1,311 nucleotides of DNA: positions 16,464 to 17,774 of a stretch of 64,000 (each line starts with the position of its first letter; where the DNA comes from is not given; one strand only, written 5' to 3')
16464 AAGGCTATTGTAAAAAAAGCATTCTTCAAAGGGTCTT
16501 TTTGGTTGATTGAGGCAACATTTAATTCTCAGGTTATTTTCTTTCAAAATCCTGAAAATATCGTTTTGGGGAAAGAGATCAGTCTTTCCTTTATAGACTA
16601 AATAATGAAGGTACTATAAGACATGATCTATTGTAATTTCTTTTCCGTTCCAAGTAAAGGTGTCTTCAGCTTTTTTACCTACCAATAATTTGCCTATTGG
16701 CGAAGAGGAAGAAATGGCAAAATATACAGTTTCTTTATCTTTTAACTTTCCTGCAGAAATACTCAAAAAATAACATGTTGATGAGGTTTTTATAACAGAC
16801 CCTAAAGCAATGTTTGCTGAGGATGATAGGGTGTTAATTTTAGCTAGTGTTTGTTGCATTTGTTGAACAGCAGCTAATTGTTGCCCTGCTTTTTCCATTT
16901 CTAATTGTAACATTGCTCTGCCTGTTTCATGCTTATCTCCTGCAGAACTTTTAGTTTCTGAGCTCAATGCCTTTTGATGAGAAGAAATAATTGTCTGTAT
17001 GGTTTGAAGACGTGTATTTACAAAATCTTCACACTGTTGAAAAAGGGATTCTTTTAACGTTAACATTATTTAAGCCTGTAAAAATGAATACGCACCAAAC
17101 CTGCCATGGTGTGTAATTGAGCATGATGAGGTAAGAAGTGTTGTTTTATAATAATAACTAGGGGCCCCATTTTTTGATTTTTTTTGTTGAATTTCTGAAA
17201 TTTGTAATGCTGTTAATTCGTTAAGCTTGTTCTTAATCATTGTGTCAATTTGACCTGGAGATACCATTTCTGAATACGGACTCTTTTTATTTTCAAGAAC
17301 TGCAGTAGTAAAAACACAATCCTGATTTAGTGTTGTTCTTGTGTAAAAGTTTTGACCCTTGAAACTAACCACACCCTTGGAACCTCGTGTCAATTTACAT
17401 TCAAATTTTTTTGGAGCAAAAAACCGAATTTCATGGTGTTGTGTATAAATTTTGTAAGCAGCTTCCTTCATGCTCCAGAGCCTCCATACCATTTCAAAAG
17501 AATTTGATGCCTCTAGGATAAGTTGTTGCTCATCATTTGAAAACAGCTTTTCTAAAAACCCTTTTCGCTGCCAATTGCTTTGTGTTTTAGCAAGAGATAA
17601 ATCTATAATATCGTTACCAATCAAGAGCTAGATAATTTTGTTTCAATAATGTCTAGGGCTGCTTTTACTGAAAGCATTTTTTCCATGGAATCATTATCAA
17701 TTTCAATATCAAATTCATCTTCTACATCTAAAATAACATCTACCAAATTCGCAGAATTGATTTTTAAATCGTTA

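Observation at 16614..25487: Orphan hybrid cluster: type III PKS with a private type II FAS-like module and tailoring enzymes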

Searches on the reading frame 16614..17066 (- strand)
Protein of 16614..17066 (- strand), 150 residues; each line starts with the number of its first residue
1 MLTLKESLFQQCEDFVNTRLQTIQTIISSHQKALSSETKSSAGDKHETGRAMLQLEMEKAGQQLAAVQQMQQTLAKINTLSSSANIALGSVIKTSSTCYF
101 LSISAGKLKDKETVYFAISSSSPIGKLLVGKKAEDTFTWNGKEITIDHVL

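Call 4: search_protein_families(library=pfam, proteins=[window:16614-17066:-])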
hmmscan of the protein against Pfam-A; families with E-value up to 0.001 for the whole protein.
window:16614-17066:- (150 aa): 1 family
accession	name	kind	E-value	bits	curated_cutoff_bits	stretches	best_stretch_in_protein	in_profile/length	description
PF01272.25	GreA_GreB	-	7.7e-05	23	26.9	1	117-143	39-65/77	Transcription elongation factor, GreA/GreB, C-term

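Call 9: find_related_loci(query=P0001, collection=genome_contigs, flank=10000)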
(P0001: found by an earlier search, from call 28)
Query P0001 (350 aa) in genome_contigs; peptide patterns used: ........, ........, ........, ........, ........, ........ (x = any residue, [..] = any of these).
599 stretches matched a pattern (row limit reached: there are more); 568 encode a relative of the query (tblastn E <= 1e-3); the best 80 are kept; 80 distinct loci.
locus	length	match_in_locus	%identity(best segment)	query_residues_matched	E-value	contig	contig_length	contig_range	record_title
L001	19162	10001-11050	98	1-350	0e+0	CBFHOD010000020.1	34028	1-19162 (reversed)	MAG: Flavobacteriaceae bacterium isolate AGTU_82_bin_21_permissive genome assembly, contig: AGTU_82_bin_21_permissive_c2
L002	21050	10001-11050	97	1-350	0e+0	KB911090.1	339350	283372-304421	Flavobacterium sp. SCGC AAA160-P02 genomic scaffold AAA160P02DRAFT_scaffold_0.1, whole genome shotgun sequence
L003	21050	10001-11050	96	1-350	0e+0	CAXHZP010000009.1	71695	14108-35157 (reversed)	MAG TPA_asm: uncultured Flavobacterium sp. isolate ERR7163074_binner12_137 genome assembly, contig: ERZ8868524.177, whol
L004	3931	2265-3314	91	1-350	0e+0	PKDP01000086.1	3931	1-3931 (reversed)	MAG: Flavobacteriales bacterium isolate Bacter13 c_000000024033, whole genome shotgun sequence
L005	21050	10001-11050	89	1-350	0e+0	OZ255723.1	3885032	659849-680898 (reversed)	MAG: Flavobacteriaceae bacterium isolate 52f2a5b1-f13c-4ae7-9063-0f41512cee52 genome assembly, chromosome: 2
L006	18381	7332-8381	89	1-350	0e+0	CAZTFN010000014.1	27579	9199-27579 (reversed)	MAG TPA_asm: uncultured Flavobacterium sp. isolate SRP135972_co2_272 genome assembly, contig: NODE_1047_length_27579_cov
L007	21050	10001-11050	86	1-350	0e+0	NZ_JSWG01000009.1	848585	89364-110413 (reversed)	Psychroserpens jangbogonensis strain PAMC 27130 PAMC27130_S19_contig_9, whole genome shotgun sequence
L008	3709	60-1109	87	1-350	0e+0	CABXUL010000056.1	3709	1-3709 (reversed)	MAG: uncultured Bacteroidetes bacterium isolate AG-325-E04 genome assembly, contig: AG-325-E04_NODE_56, whole genome sho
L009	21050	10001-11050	87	1-350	0e+0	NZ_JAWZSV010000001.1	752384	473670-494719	Polaribacter sp. PL03 contig1, whole genome shotgun sequence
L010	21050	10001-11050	86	1-350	0e+0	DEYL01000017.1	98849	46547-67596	MAG TPA_asm: Flavobacteriaceae bacterium UBA3159 UBA3159_contig_8100, whole genome shotgun sequence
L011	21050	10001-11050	85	1-350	0e+0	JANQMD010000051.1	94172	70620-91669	MAG: Flavobacteriaceae bacterium isolate PL25a_bin.84 k99_5658977, whole genome shotgun sequence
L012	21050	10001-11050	86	1-350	0e+0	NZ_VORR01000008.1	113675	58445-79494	Polaribacter sp. IC066 NODE_8_length_113675_cov_190.222, whole genome shotgun sequence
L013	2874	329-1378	86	1-350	0e+0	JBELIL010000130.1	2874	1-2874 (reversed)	MAG: Flavobacteriales bacterium isolate REMEI108_ass_metaspades_bin.106 NODE_43490_length_2874_cov_3.464349, whole genom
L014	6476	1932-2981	85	1-350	0e+0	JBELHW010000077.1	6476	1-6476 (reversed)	MAG: Cryomorphaceae bacterium isolate REMEI103_ass_metaspades_bin.50 NODE_16651_length_6476_cov_18.025074, whole genome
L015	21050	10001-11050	85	1-350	0e+0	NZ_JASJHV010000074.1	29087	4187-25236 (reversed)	MAG: Lacinutrix sp. isolate ArSW.bin.24 ArSW_k141_1806566, whole genome shotgun sequence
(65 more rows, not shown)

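Call 24: search_solved_structures(query=P0001, max_evalue=1e-10)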
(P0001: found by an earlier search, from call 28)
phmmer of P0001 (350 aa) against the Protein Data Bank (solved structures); distinct sequences matched with E-value up to 1e-10: 107 (the best 60 are shown).
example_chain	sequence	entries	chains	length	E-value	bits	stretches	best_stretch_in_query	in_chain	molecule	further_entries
4jao_D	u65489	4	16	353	1.1e-48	169.2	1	12-350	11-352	Alpha-pyrone synthesis polyketide synthase-like Pks11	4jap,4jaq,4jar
4jat_A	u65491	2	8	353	2.6e-47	164.7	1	12-350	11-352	Alpha-pyrone synthesis polyketide synthase-like Pks11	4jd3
1u0m_A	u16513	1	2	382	4.8e-43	150.6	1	41-347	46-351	putative polyketide synthase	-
8ysp_A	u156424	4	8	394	1.5e-42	149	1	77-350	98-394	CylI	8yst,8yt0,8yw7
2h84_A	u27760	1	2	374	3.1e-33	118.4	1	38-344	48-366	Steely1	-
4b0n_A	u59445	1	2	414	6.8e-32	114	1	80-348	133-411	POLYKETIDE SYNTHASE III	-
7f0e_A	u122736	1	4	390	1.8e-30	109.4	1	66-348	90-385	EnPKS2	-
6j1m_A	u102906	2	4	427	2e-30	109.2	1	65-348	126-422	A. acutangulus PKS2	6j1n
6dx8_A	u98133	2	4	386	3.4e-28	101.9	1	62-349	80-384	Chalcone synthase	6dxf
7cb3_A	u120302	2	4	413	6.1e-28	101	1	41-348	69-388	Chalcone/stilbene synthase | Chalcone synthase-like protein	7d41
6dxc_A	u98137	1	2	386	6.4e-28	100.9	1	62-349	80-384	Chalcone synthase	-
1z1e_A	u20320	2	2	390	1.7e-27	99.5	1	67-348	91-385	stilbene synthase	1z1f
1ted_A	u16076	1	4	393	5.1e-27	98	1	66-348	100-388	pks18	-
1tee_A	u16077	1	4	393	6.3e-27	97.7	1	66-348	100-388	pks18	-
1i8b_A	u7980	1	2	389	6.6e-27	97.6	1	63-348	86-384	CHALCONE SYNTHASE 2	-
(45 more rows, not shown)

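Call 28: list_cluster_members(proteins=[window:16614-17066:-, window:17070-17624:-, window:17621-17875:-, P0002, window:19146-19598:-, window:19604-20398:-, P0001, window:21473-22195:-, window:22192-23328:-, window:23332-23865:-])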
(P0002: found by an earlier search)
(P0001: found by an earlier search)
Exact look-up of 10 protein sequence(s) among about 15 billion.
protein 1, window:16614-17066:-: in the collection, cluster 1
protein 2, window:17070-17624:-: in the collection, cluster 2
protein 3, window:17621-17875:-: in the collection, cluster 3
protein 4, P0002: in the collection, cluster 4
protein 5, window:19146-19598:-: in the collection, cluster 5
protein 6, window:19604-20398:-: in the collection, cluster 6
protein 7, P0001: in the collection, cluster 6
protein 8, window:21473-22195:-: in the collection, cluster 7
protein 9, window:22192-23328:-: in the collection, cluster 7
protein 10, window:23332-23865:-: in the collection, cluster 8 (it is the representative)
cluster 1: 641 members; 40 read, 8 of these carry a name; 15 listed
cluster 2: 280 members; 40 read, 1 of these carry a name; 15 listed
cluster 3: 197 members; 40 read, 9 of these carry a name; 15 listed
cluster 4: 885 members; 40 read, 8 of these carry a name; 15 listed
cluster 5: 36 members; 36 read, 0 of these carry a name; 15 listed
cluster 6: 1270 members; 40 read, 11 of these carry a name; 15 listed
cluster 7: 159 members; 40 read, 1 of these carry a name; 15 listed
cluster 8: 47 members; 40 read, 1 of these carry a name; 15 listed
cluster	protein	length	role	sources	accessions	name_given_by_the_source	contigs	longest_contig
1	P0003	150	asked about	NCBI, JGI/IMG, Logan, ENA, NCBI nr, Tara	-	-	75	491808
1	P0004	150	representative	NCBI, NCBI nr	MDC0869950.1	3-oxoacyl-ACP synthase [Flavobacteriaceae bacterium]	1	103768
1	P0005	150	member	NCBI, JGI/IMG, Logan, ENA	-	hypothetical protein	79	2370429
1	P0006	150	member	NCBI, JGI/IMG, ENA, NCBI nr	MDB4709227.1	GreA/GreB family elongation factor [Flavobacteriaceae bacterium]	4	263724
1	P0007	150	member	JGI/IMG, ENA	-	transcription elongation GreA/GreB family factor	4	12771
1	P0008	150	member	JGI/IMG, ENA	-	hypothetical protein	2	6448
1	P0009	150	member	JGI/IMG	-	hypothetical protein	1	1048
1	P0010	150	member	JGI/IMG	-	transcription elongation GreA/GreB family factor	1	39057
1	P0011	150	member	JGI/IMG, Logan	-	transcription elongation GreA/GreB family factor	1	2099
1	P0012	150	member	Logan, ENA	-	-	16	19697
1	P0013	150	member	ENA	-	-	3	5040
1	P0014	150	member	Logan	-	-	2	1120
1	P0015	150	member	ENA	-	-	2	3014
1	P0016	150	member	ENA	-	-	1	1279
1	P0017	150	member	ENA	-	-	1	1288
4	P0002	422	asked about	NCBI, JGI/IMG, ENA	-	-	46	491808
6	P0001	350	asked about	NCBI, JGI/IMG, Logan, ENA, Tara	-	-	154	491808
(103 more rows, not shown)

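Call 32: find_homologous_proteins(query=P0002, max_evalue=1e-40)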
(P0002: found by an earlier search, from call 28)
Query P0002 (422 aa): 8000 proteins with E <= 1e-40 among 8000 candidates; the best 120 are listed.
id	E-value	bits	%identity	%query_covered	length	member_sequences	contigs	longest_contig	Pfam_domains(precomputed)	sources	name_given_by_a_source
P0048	7.1e-270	913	96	100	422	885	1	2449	PF00109.33,PF02801.29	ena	-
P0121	2.4e-260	881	91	100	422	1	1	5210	PF00109.33,PF02801.29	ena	-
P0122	3.3e-259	878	91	100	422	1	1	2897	PF00109.33,PF02801.29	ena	-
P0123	8.4e-259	876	90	100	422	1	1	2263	PF00109.33,PF02801.29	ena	-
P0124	1.8e-258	875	90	100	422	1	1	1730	PF00109.33,PF02801.29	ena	-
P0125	3.9e-257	871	90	100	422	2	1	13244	PF00109.33,PF02801.29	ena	-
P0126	5.9e-257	870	90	100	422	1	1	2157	PF00109.33,PF02801.29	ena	-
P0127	1.5e-256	869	89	100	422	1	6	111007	PF00109.33,PF02801.29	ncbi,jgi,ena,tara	tara:strand:- start:1680 stop:2948 length:1269 start_codon:yes stop_codon:yes gene_type:complete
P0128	2.1e-256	868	88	100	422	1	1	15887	PF00109.33,PF02801.29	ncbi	-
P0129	1.1e-255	866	89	100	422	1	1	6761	PF00109.33,PF02801.29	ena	-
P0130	1.2e-255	866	90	100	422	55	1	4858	PF00109.33,PF02801.29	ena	-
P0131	1.3e-255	866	88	100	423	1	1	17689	PF00109.33,PF02801.29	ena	-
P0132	4.6e-255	864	89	100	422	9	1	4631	PF00109.33,PF02801.29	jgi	jgi:3-oxoacyl-[acyl-carrier-protein] synthase-1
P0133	4.7e-255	864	88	100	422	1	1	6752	PF00109.33,PF02801.29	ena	-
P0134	4.9e-255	864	88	100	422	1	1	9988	PF00109.33,PF02801.29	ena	-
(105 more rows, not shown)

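Call 37: search_protein_families(library=ncbifam, proteins=[window:16614-17066:-], max_evalue=1)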
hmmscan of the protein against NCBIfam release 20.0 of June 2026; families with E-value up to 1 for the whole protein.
window:16614-17066:- (150 aa): 5 families
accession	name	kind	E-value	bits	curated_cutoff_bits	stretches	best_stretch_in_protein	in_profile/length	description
TIGR01462.1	greA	subfamily_domain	0.00094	19.3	139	1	114-143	113-140/151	transcription elongation factor GreA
NF001263.0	PRK00226.1-4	equivalog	0.018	14.9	145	1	113-138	117-142/160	transcription elongation factor GreA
NF001261.0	PRK00226.1-2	equivalog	0.056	13.3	167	1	116-137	117-138/157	transcription elongation factor GreA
NF001260.0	PRK00226.1-1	equivalog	0.067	12.8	234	1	116-138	119-141/160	transcription elongation factor GreA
NF004548.0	PRK05892.1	equivalog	0.07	13.1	126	1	116-140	117-141/158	nucleoside diphosphate kinase regulator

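Call 38: search_solved_structures(query=window:16614-17066:-, max_evalue=1, show_alignments=2)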
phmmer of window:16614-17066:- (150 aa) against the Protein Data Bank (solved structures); distinct sequences matched with E-value up to 1: 6.
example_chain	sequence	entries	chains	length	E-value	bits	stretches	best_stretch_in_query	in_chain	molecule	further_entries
7b9k_A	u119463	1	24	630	0.056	16.9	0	27-65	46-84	Dihydrolipoyllysine-residue acetyltransferase component of pyruvate dehydrogenase complex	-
7ko2_A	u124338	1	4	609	0.42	14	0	10-78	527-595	Chaperone protein DnaK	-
4b9q_A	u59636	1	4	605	0.43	14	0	10-78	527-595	CHAPERONE PROTEIN DNAK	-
5nro_A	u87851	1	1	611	0.43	14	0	10-78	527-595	Chaperone protein DnaK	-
7krt_A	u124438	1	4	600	0.5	13.8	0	10-78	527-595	Chaperone protein DnaK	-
4y6c_A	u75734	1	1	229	0.97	12.9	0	16-75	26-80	ANSERINA PUTATIVE KINESIN LIGHT chain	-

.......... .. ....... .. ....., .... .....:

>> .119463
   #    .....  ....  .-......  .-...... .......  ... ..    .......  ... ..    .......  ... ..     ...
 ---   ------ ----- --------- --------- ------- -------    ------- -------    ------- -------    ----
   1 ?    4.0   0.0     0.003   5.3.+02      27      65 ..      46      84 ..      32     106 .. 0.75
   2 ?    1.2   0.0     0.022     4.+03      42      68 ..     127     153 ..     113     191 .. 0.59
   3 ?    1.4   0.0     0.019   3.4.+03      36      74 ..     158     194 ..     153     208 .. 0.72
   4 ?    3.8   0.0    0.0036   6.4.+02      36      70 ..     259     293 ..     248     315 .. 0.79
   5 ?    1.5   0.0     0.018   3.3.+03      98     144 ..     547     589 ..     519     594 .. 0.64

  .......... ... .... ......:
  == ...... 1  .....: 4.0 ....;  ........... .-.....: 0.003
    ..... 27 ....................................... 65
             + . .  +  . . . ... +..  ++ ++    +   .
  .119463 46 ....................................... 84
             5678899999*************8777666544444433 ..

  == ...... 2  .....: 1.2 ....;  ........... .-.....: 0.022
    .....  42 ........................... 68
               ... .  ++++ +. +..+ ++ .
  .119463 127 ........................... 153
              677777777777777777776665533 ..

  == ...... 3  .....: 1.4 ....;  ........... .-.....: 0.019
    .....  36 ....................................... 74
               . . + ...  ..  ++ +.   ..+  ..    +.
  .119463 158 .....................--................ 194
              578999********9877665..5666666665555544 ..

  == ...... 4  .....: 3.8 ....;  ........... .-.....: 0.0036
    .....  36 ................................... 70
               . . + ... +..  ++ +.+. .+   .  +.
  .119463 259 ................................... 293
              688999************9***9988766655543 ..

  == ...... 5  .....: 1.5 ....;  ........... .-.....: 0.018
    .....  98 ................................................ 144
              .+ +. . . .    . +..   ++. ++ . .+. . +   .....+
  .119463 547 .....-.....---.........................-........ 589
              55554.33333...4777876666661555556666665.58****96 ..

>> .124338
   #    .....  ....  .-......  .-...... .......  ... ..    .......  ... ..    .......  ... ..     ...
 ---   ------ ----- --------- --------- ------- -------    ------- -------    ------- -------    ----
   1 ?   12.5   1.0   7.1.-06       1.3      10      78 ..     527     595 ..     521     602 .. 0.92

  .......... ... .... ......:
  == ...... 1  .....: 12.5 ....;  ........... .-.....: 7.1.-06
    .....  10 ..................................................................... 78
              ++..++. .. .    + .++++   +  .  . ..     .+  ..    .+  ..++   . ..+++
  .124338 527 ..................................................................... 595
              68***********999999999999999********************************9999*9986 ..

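Call 56: search_solved_structures(query=P0001, max_evalue=1e-40, show_alignments=4)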
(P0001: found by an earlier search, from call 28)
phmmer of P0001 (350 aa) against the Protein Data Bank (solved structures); distinct sequences matched with E-value up to 1e-40: 4.
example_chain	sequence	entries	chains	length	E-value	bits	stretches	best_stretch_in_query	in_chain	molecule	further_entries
4jao_D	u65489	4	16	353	1.1e-48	169.2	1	12-350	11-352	Alpha-pyrone synthesis polyketide synthase-like Pks11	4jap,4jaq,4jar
4jat_A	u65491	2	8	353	2.6e-47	164.7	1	12-350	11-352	Alpha-pyrone synthesis polyketide synthase-like Pks11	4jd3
1u0m_A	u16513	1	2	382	4.8e-43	150.6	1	41-347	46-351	putative polyketide synthase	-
8ysp_A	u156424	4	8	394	1.5e-42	149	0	77-350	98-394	CylI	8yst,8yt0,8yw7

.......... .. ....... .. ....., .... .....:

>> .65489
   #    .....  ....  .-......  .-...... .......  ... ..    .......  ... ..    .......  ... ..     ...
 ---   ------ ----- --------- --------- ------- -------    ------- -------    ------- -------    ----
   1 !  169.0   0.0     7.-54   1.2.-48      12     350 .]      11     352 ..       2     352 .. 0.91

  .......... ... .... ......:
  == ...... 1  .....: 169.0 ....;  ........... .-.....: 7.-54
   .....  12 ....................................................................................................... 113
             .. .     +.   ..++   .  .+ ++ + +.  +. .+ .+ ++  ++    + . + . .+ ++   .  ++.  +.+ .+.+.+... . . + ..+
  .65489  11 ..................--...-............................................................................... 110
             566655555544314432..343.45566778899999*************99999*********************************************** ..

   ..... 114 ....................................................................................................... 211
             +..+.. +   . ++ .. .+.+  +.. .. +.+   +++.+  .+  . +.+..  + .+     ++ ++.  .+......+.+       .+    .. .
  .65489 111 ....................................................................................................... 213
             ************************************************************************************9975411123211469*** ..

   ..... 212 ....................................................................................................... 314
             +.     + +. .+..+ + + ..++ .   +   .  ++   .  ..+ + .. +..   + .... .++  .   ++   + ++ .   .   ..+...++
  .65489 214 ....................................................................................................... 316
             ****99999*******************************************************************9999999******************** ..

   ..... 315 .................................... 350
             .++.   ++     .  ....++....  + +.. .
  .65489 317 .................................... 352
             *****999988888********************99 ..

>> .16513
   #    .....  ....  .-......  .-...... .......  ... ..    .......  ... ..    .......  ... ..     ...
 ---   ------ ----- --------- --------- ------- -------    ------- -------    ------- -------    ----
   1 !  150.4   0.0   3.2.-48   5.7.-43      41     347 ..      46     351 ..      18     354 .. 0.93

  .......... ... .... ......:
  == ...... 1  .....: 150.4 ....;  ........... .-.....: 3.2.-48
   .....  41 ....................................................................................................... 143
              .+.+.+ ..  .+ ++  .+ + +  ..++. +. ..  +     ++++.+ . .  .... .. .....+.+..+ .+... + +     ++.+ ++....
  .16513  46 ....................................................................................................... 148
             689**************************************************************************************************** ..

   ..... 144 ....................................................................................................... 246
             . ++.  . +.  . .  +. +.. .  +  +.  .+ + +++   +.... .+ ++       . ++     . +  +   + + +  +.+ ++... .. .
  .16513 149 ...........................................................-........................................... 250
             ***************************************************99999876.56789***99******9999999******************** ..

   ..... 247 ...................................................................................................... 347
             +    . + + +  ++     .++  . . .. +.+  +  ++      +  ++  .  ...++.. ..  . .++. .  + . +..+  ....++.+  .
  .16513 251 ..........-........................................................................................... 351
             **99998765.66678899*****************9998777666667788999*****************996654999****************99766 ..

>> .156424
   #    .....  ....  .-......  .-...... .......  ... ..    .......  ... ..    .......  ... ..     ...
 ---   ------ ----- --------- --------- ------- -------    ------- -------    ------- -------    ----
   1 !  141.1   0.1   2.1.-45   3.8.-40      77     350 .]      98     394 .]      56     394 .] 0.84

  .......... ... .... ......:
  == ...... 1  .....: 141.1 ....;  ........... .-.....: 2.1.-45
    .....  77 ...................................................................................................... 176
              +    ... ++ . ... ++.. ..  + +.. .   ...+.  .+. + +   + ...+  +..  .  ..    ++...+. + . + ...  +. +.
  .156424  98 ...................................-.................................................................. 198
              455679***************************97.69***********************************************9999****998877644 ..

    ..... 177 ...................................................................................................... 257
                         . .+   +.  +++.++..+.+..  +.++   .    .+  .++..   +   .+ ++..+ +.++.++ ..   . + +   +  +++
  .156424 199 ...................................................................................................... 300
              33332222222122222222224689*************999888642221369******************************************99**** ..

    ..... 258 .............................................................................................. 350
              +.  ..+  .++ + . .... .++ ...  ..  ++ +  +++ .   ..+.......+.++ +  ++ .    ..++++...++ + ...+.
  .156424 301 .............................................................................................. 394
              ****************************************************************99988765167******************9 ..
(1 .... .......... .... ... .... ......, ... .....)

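Call 58: search_solved_structures(query=P0002, max_evalue=1e-40)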
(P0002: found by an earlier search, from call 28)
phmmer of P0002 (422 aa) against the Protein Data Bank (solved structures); distinct sequences matched with E-value up to 1e-40: 44.
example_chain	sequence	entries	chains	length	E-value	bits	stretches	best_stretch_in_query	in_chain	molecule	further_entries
3u0f_A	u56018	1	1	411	5.7e-51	176.9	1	3-422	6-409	Beta-ketoacyl synthase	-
3lrf_A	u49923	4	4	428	6.6e-51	176.7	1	3-422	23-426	Beta-ketoacyl synthase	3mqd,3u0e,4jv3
3oyt_A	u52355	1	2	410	2.1e-50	175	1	3-422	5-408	3-oxoacyl-[acyl-carrier-protein] synthase I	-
3e60_A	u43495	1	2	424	9.9e-50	172.8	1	3-421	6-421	3-oxoacyl-[acyl-carrier-protein ] synthase II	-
8qm1_A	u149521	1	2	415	1.9e-49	171.9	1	2-422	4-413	3-oxoacyl-[acyl-carrier-protein] synthase 2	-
4b7v_A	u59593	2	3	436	2.3e-49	171.6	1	2-422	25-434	3-OXOACYL-[ACYL-CARRIER-PROTEIN] SYNTHASE 2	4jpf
3kzu_A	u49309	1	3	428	7.6e-49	169.9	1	3-422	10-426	3-oxoacyl-(Acyl-carrier-protein) synthase ii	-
1dd8_A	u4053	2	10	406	9.6e-49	169.5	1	4-421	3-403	BETA-KETOACYL [ACYL CARRIER PROTEIN] SYNTHASE I | KETOACYL SYNTHASE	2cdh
9mlw_A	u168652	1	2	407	2.2e-48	168.4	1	3-421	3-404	3-oxoacyl-[acyl-carrier-protein] synthase 1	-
7sz9_A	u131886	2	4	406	2.9e-48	167.9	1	3-421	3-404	3-oxoacyl-[acyl-carrier-protein] synthase 1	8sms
5kof_B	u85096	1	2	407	3e-48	167.9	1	3-421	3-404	3-oxoacyl-[acyl-carrier-protein] synthase 1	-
7sqi_A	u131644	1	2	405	3.1e-48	167.8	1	4-421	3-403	Beta-ketoacyl-ACP synthase I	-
1fj4_A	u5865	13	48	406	3.2e-48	167.8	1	4-421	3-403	BETA-KETOACYL-[ACYL CARRIER PROTEIN] SYNTHASE I | BETA-KETOACYL ACYL CARRIER PROTEIN SYNTHASE I | 3-oxoacyl-[acyl-carrier-protein] synthase I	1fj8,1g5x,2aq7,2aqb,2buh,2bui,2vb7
8pj0_A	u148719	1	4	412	3.5e-48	167.7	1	2-422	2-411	3-oxoacyl-[acyl-carrier-protein] synthase 2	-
8cn8_A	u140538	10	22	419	3.5e-48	167.7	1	2-422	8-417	3-oxoacyl-[acyl-carrier-protein] synthase 2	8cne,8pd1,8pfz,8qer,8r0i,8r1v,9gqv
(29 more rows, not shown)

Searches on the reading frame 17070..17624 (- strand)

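Call 4: search_protein_families(library=pfam, proteins=[window:17070-17624:-])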
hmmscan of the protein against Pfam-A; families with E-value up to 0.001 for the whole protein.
window:17070-17624:- (184 aa): 1 family
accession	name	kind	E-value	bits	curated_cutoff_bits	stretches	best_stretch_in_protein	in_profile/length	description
PF01648.25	ACPS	-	8.3e-13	48.8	25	1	2-96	2-96/111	4'-phosphopantetheinyl transferase superfamily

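Call 37: search_protein_families(library=ncbifam, proteins=[window:17070-17624:-], max_evalue=1)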
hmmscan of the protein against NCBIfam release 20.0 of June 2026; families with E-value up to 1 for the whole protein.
window:17070-17624:- (184 aa): 7 families
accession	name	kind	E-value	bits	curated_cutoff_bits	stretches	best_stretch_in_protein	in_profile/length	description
TIGR00556.1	pantethn_trn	domain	3.5e-07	30.4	45.35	1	1-63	4-67/128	phosphopantetheine--protein transferase domain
NF007676.0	PRK10351.1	equivalog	0.0018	17.9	174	1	8-58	91-141/195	4'-phosphopantetheinyl transferase AcpT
TIGR00516.1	acpS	equivalog_domain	0.0022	18.3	59.8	1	1-60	4-63/125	holo-ACP synthase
NF011256.0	PRK14662.1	equivalog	0.014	15.7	150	1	2-65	5-68/123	4'-phosphopantetheinyl transferase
NF011257.0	PRK14663.1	equivalog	0.079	12.9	186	1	2-59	3-60/123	holo-[acyl-carrier-protein] synthase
NF000835.0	PRK00070.4-1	equivalog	0.11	12.8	128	1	2-65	5-70/115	holo-ACP synthase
NF011251.0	PRK14657.1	equivalog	0.19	11.8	165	1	2-96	5-96/123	holo-[acyl-carrier-protein] synthase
